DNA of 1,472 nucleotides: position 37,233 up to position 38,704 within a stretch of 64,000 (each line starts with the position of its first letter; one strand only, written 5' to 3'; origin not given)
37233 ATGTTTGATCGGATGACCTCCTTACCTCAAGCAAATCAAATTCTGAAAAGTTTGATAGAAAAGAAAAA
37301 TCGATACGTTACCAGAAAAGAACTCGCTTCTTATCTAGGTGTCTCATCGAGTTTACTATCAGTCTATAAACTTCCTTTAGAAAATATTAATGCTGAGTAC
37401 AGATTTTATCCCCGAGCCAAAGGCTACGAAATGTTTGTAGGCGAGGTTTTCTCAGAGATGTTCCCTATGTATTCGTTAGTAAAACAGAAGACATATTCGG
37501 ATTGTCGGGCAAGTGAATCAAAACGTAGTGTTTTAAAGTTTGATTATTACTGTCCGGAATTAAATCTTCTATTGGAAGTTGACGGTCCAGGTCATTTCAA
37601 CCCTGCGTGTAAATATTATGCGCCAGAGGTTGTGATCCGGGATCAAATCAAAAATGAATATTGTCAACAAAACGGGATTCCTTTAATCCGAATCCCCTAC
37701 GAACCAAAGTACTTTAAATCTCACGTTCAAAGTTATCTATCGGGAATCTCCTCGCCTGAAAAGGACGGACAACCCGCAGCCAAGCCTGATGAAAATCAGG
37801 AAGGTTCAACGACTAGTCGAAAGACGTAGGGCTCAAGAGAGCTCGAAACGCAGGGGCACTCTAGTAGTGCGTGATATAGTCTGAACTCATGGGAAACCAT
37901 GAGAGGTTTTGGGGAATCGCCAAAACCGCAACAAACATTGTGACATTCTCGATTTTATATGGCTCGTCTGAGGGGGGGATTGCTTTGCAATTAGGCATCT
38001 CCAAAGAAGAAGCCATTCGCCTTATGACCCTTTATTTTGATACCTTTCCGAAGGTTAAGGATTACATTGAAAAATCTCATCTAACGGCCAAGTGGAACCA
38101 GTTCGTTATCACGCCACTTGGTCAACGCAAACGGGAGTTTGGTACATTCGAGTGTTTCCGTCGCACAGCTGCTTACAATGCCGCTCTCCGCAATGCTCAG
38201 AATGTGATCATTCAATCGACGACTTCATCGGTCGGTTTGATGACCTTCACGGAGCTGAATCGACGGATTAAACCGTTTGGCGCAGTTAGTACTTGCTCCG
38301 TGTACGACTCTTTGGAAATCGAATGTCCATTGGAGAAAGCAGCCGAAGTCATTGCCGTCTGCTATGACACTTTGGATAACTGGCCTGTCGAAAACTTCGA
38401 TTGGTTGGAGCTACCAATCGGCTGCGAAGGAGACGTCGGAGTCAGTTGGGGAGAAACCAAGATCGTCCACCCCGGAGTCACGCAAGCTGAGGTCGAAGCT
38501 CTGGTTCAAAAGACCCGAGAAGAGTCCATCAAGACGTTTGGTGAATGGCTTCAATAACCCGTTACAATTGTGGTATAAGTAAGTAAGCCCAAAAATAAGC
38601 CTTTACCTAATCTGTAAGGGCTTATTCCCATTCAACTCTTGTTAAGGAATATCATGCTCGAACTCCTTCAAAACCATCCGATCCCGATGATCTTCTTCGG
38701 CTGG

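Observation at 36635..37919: Intron-like insertion at DNA polymerase motif B carrying a PD-(D/E)xK homing-endonuclease ORF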

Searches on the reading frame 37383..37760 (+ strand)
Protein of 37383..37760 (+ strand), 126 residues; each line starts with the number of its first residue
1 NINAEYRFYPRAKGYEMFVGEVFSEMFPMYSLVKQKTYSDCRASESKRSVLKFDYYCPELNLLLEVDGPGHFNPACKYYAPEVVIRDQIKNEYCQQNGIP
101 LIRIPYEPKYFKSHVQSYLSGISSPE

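Call 39: find_homologous_proteins(query=window:37389-37745:+, max_evalue=0.001)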
Query seq(119 aa): no candidate shares three 5-residue words with the query. No homologue found.

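Call 47: search_protein_representatives(protein=window:37383-37760:+)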
Query: 126 residues. Proteins with E-value up to 0.001 (for the whole library): 6045; up to 1e-10: 130; up to 1e-30: 1. The best 150 are listed.
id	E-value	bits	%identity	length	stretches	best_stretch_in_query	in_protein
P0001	5.5e-80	282.4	100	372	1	1-126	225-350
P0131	5.1e-27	111.1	43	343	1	2-122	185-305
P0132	4.1e-26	108.2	48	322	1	2-113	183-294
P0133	7.6e-25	104.1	41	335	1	2-122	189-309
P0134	2.5e-24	102.4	42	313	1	2-121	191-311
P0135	4.4e-24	101.6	41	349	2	2-125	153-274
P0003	5.8e-23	98.0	41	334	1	2-121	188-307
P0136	5.8e-22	94.8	43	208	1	2-114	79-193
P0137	2.7e-20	89.4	40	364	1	2-121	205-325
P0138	6.1e-19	85.0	38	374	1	2-121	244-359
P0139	1.9e-18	83.4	42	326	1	2-122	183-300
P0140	3.2e-18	82.7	38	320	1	2-122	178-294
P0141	4.2e-18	82.3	40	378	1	2-114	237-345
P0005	4.9e-17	78.8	39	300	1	2-119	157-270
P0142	6.6e-17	78.4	39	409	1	3-109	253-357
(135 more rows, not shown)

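Call 51: search_solved_structures(query=A3, max_evalue=10, show_alignments=4)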
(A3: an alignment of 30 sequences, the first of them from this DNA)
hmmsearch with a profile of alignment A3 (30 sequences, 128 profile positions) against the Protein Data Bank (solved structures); distinct sequences matched with E-value up to 10: 3.
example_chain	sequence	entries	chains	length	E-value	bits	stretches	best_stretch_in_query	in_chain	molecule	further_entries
4par_B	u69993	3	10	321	0.015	18.4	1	13-81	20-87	Uncharacterized protein AbaSI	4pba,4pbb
3hrl_A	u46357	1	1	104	0.19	14.8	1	54-78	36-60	Endonuclease-Like Protein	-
6tmg_n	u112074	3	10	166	1.4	12.1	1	60-105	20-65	ATPTG9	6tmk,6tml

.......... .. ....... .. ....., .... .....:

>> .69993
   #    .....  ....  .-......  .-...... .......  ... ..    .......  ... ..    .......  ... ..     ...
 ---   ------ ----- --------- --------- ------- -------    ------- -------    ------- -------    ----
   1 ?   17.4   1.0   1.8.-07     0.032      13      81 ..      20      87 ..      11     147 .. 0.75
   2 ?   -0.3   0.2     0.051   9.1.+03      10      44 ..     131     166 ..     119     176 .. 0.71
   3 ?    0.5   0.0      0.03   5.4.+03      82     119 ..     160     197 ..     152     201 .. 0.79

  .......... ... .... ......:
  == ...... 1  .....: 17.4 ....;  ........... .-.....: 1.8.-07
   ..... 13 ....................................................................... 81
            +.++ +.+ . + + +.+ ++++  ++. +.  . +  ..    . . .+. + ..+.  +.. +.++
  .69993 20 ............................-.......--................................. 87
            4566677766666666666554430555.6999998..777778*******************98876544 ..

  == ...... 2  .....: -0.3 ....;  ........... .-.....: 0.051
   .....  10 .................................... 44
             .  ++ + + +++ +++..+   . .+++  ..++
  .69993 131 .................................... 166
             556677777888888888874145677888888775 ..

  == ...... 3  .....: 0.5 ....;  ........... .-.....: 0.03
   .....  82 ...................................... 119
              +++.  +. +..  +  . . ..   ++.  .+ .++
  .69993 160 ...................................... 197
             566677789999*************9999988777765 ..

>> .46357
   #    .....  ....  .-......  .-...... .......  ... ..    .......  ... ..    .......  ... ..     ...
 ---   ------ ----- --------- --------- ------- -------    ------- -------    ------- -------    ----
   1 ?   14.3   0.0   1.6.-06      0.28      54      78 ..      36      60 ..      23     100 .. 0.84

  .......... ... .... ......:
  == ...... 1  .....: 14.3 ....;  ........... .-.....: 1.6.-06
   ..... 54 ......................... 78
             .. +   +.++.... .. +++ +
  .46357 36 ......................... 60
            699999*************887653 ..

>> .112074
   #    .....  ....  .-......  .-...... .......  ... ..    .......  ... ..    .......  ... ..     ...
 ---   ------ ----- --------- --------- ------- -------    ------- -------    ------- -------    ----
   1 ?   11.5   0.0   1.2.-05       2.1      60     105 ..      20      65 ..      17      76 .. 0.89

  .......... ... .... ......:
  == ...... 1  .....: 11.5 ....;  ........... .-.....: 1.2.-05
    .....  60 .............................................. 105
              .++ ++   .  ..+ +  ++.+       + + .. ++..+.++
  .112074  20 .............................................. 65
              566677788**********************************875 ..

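Call 52: search_protein_families(library=pfam, alignment_id=A3, max_evalue=0.01)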
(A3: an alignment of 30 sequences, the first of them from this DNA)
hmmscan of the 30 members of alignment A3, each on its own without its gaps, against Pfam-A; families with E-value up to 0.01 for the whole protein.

A. member 1, seq(126 aa): 1 family
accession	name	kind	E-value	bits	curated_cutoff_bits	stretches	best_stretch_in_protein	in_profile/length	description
PF10881.14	DUF2726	-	0.00039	20.6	24.7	1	65-119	76-123/126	Protein of unknown function (DUF2726)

B. families by the number of members that match (of 30 scanned): 5 families
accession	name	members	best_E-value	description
PF10881.14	DUF2726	13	2e-05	Protein of unknown function (DUF2726)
PF19237.4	DUF5889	12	1.6e-06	Family of unknown function (DUF5889)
PF04480.18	DUF559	7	8.7e-05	Protein of unknown function (DUF559)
PF08373.16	RAP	1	0.00078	RAP domain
PF23913.1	DUF7255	1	0.0013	Family of unknown function (DUF7255)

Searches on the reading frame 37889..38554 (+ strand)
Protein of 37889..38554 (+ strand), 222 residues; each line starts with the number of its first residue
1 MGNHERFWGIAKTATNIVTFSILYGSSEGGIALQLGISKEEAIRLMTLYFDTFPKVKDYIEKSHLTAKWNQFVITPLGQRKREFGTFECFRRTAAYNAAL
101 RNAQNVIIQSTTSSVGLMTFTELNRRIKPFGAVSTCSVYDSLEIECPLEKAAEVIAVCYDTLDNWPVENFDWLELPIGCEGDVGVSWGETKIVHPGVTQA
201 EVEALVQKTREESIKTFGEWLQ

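Call 5: search_protein_families(library=pfam, proteins=[window:37889-38554:+], max_evalue=0.1)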
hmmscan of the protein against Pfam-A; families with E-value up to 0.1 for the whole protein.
window:37889-38554:+ (222 aa): 1 family
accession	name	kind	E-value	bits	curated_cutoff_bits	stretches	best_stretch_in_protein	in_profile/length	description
PF00476.26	DNA_pol_A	-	2.4e-22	79.9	34.3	1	17-189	212-381/381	DNA polymerase family A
